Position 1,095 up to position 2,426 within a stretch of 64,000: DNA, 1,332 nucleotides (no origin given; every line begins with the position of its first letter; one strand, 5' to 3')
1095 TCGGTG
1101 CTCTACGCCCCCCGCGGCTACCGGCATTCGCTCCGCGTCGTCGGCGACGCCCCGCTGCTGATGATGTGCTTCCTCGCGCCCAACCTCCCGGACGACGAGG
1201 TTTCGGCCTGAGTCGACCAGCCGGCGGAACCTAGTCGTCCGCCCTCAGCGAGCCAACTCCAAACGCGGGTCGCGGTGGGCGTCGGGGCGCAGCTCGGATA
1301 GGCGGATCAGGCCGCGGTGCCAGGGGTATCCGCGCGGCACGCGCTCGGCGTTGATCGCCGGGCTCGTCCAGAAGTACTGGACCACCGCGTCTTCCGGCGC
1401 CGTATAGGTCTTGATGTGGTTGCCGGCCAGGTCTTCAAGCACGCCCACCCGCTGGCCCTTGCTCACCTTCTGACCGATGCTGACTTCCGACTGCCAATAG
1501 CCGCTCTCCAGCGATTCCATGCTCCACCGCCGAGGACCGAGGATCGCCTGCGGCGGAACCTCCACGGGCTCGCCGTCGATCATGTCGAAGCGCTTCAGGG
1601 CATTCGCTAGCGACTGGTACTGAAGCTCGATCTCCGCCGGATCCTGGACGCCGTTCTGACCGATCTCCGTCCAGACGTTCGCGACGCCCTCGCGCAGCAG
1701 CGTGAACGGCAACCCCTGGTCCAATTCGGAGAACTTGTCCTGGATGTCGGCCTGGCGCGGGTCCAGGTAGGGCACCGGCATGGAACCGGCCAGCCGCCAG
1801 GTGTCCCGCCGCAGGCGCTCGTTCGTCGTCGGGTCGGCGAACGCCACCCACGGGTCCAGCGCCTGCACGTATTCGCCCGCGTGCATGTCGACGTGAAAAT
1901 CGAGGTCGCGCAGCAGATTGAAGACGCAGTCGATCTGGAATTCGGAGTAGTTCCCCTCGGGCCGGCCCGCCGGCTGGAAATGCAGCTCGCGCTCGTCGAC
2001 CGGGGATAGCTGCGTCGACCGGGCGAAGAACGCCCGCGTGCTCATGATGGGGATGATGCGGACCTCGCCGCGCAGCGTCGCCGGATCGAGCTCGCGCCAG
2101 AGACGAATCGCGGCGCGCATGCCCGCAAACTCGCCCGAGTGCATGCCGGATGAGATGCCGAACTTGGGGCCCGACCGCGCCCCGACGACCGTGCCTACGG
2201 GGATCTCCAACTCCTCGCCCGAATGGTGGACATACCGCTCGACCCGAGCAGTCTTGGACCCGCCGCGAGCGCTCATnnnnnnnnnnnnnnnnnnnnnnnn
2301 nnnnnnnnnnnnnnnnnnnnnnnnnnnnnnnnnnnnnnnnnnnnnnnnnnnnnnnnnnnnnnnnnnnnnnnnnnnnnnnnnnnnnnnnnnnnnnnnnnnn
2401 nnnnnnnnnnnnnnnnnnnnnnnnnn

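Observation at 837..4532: Coupled AstE/AspA - M20 - AstE/AspA amidohydrolase cluster in which one paralog appears to have lost its metal ligands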

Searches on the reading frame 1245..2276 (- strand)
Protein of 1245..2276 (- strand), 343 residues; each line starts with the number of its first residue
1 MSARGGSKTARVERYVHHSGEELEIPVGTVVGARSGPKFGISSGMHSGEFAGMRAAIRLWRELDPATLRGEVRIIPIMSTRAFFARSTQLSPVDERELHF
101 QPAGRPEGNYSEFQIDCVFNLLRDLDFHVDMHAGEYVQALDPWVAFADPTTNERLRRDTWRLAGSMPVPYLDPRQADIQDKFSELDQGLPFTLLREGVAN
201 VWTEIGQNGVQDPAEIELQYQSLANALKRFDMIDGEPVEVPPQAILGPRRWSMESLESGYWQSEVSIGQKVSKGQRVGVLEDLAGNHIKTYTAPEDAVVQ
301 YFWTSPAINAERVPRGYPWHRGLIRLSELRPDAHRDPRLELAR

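Call 3: search_protein_families(library=pfam, proteins=[window:1245-2276:-], max_evalue=0.01)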
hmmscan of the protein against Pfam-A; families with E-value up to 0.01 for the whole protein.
window:1245-2276:- (343 aa): 1 family
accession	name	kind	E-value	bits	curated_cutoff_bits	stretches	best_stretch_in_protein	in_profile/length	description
PF24827.1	AstE_AspA_cat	-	0.0008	19.4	25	1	36-87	2-53/192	Succinylglutamate desuccinylase/Aspartoacylase catalytic domain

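Call 4: search_protein_families(library=ncbifam, proteins=[window:1245-2276:-], max_evalue=0.01)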
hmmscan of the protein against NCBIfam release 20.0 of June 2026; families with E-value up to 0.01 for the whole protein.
window:1245-2276:- (343 aa): 1 family
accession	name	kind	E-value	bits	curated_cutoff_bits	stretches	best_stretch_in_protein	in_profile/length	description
TIGR02994.1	ectoine_eutE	equivalog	1.3e-13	50.6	402.7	1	25-283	37-288/325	N(2)-acetyl-L-2,4-diaminobutanoate deacetylase DoeB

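Call 6: search_solved_structures(query=window:1245-2276:-, max_evalue=1, show_alignments=3)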
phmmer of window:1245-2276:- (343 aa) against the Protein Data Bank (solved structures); distinct sequences matched with E-value up to 1: 8.
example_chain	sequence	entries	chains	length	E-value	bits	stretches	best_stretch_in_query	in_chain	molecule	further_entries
3cdx_A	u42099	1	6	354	2.5e-15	59.8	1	22-254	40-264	Succinylglutamatedesuccinylase/aspartoacylase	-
3na6_A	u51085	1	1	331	1.4e-07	34.3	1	25-278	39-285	Succinylglutamate desuccinylase/aspartoacylase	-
2qj8_A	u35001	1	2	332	3.6e-06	29.7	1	21-282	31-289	Mlr6093 protein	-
6twm_A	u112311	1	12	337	6.6e-06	28.8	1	25-236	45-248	N-acetyl-L-2,4-diaminobutyric acid deacetylase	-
6twl_A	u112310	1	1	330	7.1e-06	28.7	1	25-145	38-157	N-acetyl-L-2,4-diaminobutyric acid deacetylase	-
3fmc_A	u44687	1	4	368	0.14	14.6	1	19-82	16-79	Putative succinylglutamate desuccinylase / aspartoacylase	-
8ein_A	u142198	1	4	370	0.69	12.3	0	33-76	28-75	Succinylglutamate desuccinylase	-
8eip_A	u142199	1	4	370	0.77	12.1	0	33-76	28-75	Succinylglutamate desuccinylase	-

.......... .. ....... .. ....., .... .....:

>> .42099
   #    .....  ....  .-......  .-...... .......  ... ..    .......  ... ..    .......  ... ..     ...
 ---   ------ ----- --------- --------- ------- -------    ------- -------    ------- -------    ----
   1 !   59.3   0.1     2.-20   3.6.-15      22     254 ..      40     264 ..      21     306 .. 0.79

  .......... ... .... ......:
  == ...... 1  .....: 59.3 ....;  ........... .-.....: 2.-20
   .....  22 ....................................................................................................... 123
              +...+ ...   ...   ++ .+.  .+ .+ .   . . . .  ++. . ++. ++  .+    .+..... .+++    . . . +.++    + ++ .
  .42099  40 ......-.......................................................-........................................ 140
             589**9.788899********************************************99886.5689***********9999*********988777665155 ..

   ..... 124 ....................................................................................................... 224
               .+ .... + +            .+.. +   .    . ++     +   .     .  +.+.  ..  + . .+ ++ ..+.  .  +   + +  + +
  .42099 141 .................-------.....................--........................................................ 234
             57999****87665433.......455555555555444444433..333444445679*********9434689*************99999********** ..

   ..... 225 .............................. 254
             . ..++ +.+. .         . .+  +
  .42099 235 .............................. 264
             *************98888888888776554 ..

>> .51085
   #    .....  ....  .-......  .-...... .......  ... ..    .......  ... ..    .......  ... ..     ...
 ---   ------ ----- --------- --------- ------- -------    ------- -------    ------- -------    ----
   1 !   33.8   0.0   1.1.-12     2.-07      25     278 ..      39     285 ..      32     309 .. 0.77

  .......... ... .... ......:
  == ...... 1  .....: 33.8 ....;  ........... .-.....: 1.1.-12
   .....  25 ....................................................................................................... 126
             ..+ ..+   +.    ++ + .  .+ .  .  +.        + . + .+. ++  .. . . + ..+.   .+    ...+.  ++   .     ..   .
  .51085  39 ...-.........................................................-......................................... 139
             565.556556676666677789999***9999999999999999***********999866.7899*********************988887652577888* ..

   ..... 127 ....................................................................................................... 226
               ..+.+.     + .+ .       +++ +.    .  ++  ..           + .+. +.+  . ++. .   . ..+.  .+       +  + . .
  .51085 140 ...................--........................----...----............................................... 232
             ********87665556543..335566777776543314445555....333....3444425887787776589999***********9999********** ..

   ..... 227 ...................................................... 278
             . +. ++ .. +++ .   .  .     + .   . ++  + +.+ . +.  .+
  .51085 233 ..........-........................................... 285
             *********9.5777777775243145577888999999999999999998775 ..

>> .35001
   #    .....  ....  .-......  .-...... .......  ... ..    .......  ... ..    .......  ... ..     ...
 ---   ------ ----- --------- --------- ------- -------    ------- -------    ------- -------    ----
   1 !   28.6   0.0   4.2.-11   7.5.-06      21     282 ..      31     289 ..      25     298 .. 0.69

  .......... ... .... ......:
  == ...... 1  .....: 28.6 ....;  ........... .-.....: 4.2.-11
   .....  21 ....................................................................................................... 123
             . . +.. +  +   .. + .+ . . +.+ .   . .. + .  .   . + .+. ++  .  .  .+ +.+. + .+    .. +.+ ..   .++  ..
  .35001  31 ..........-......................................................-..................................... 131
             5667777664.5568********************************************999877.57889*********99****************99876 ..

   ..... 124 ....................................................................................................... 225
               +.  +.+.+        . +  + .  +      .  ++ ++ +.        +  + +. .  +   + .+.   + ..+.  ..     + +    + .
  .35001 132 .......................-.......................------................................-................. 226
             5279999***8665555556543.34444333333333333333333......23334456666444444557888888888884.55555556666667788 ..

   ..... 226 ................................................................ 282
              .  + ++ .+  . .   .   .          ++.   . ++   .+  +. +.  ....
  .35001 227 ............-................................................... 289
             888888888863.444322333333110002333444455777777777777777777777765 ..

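Call 9: find_homologous_proteins(query=window:1245-2276:-, max_evalue=0.001)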
Query window:1245-2276:- (343 aa): 58 proteins with E <= 0.001 among 2689 candidates.
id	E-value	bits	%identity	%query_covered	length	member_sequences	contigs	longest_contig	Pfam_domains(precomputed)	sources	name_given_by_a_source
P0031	7.3e-222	754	94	100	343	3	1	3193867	-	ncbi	-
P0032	1.3e-220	750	94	100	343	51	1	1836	-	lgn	-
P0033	5.2e-211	718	91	100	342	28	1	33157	-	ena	-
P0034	3.3e-210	716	90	100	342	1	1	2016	-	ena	-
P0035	4.7e-210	715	90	100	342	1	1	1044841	-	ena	-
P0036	6.1e-210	715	90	100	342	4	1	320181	-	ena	-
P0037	7.1e-210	714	90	100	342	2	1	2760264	-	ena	-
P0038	3.1e-209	712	90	100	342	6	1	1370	-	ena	-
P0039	8.3e-209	711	90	100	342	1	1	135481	-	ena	-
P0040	1.2e-208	710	90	100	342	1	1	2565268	-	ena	-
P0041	6.8e-208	708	90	100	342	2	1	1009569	-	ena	-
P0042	3.5e-206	702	89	100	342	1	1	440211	-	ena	-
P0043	4.9e-152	524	66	100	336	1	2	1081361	-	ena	-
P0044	3.9e-145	502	65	100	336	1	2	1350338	-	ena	-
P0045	2.5e-139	482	68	87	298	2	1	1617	-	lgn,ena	-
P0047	2.8e-122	426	59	96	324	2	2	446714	PF24827.2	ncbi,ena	-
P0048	6.7e-122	425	57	96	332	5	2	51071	PF24827.2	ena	-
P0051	5.1e-112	393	55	95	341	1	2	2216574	PF24827.2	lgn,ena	-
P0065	9.2e-82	293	45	95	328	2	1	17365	PF24827.2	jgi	jgi:predicted deacylase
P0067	7.6e-81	290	44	96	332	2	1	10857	PF24827.2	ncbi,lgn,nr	ncbi:MAG: succinylglutamate desuccinylase/aspartoacylase family protein [Chloroflexi bacterium]|nr:s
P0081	1.2e-68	250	43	89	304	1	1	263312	PF24827.2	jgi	jgi:predicted deacylase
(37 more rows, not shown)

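Call 14: find_encoding_contigs(protein=P0047, flank=8000, max_places=3)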
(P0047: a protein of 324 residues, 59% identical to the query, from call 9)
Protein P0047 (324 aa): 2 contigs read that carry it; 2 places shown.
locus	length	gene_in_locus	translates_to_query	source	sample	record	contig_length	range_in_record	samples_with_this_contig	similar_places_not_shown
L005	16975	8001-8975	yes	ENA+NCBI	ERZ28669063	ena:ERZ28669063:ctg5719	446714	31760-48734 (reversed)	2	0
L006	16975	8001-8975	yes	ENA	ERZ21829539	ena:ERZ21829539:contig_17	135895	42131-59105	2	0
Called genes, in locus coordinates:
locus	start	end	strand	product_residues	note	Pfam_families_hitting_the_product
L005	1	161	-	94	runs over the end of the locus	-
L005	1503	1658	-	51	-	-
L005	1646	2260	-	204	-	-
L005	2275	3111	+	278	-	PF11376:DUF3179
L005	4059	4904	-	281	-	PF04909:Amidohydro_2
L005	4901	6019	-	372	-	PF00155:Aminotran_1_2, PF01212:Beta_elim_lyase, PF01041:DegT_DnrJ_EryC1 (faint), PF01053:Cys_Met_Meta_PP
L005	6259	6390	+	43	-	-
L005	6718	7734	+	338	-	-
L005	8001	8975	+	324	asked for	PF24827:AstE_AspA_cat (faint)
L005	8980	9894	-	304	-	PF03069:FmdA_AmdA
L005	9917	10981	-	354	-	PF01244:Peptidase_M19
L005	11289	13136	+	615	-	PF14871:GHL6, PF08532:Glyco_hydro_42M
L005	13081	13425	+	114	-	-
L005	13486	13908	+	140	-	-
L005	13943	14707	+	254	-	PF00106:adh_short, PF08659:KR, PF23441:SDR (weak), PF13561:adh_short_C2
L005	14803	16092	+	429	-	PF01979:Amidohydro_1, PF07969:Amidohydro_3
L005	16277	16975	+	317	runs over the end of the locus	PF00246:Peptidase_M14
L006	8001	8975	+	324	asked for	PF24827:AstE_AspA_cat (faint)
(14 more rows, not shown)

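Call 17: find_encoding_contigs(protein=P0051, flank=8000, max_places=2)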
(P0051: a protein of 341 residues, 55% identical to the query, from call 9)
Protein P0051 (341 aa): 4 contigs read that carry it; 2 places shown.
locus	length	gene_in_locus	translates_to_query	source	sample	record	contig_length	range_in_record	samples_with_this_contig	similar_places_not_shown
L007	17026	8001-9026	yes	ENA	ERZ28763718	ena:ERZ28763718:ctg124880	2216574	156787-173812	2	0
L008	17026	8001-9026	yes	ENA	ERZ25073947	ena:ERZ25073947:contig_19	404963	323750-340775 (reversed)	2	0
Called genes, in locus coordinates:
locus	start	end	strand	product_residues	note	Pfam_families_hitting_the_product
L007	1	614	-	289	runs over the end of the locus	PF13276:HTH_21, PF00665:rve, PF13683:rve_3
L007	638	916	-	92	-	PF01527:HTH_Tnp_1, PF13384:HTH_23, PF13551:HTH_29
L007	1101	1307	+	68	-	-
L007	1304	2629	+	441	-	PF08532:Glyco_hydro_42M, PF06283:ThuA (weak)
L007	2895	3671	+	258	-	PF00106:adh_short, PF08659:KR, PF23441:SDR, PF13561:adh_short_C2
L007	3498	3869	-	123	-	-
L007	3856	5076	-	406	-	PF09861:Lar_N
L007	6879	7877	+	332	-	-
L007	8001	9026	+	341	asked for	PF24827:AstE_AspA_cat (faint)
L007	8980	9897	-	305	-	PF03069:FmdA_AmdA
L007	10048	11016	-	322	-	PF00389:2-Hacid_dh, PF02826:2-Hacid_dh_C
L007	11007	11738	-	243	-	PF00005:ABC_tran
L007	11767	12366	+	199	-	-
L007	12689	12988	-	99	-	PF00005:ABC_tran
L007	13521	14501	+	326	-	PF04909:Amidohydro_2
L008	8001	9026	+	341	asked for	PF24827:AstE_AspA_cat (faint)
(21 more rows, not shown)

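Call 18: find_encoding_contigs(protein=P0081, flank=8000, max_places=2)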
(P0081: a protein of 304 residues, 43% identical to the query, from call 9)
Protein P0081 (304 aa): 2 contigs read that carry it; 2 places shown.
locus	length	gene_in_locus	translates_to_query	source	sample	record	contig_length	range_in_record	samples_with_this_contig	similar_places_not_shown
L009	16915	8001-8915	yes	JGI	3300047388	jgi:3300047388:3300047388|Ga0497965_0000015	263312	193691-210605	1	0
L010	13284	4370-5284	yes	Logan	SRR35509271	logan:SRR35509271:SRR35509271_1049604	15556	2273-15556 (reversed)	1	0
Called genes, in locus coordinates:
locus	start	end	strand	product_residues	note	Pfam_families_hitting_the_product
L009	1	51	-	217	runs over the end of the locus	PF13354:Beta-lactamase2 (weak)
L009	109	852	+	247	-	PF09587:PGA_cap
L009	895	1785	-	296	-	PF13517:FG-GAP_3 (faint), PF27178:sll0997_C (faint)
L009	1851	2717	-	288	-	-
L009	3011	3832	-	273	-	PF13365:Trypsin_2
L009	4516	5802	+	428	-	PF01266:DAO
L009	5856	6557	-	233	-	PF01261:AP_endonuc_2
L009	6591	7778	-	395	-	PF00392:GntR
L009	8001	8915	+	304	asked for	PF24827:AstE_AspA_cat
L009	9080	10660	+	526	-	PF00496:SBP_bac_5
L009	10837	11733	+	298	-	PF19300:BPD_transp_1_N, PF00528:BPD_transp_1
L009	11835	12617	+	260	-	PF00528:BPD_transp_1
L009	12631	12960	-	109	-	-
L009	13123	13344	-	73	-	-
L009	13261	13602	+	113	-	PF08352:oligo_HPY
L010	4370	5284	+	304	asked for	PF24827:AstE_AspA_cat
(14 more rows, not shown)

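Call 65: find_encoding_contigs(protein=P0065, flank=6000, max_places=2)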
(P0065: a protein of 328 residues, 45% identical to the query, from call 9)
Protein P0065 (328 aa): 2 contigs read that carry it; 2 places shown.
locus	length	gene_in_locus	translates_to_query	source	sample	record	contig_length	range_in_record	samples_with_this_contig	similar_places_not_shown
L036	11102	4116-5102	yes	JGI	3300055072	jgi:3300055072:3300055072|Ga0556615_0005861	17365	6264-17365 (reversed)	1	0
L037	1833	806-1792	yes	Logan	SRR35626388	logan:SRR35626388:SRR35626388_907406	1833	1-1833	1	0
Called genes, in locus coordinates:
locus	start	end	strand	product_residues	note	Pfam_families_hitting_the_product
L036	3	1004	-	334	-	?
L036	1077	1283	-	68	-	PF07973:tRNA_SAD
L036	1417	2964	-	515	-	PF00070:Pyr_redox (faint), PF00890:FAD_binding_2 (faint), PF01266:DAO (weak), PF01494:FAD_binding_3 (faint), PF01593:Amino_oxidase, PF12831:FAD_oxidored (weak), PF13450:NAD_binding_8, PF01266:DAO (weak), +2 more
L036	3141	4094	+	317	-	PF08450:SGL (faint), PF06739:SBBP (faint), PF01436:NHL (faint)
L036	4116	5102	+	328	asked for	PF24827:AstE_AspA_cat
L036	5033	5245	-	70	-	-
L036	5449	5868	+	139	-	PF01243:PNPOx_N, PF12900:Pyridox_ox_2 (weak)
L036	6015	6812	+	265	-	PF02673:BacA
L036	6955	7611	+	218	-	PF08241:Methyltransf_11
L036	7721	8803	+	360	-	PF08240:ADH_N, PF16912:Glu_dehyd_C, PF00107:ADH_zinc_N, PF13602:ADH_zinc_N_2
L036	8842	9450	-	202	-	-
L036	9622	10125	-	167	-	-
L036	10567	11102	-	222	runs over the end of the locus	PF03575:Peptidase_S51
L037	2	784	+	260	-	?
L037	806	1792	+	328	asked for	PF24827:AstE_AspA_cat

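Call 66: find_encoding_contigs(protein=P0067, flank=6000, max_places=2)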
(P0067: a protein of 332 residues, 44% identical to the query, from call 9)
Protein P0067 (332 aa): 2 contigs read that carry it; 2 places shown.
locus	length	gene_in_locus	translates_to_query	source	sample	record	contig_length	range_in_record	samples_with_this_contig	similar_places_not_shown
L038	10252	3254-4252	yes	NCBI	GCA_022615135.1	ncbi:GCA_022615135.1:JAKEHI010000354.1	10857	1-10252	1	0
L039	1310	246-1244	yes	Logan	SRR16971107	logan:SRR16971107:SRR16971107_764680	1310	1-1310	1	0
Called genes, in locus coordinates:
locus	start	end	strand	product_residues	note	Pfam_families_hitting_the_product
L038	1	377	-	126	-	PF07364:DUF1485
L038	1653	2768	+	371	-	PF02746:MR_MLE_N, PF13378:MR_MLE_C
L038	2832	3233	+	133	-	-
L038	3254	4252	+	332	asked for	PF24827:AstE_AspA_cat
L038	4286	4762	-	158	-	-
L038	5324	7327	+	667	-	PF00496:SBP_bac_5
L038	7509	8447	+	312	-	PF19300:BPD_transp_1_N (weak), PF00528:BPD_transp_1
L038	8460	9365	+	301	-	PF00528:BPD_transp_1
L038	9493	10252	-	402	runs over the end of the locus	PF12832:MFS_1_like (faint), PF00083:Sugar_tr (faint), PF07690:MFS_1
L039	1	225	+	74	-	?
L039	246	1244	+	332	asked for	PF24827:AstE_AspA_cat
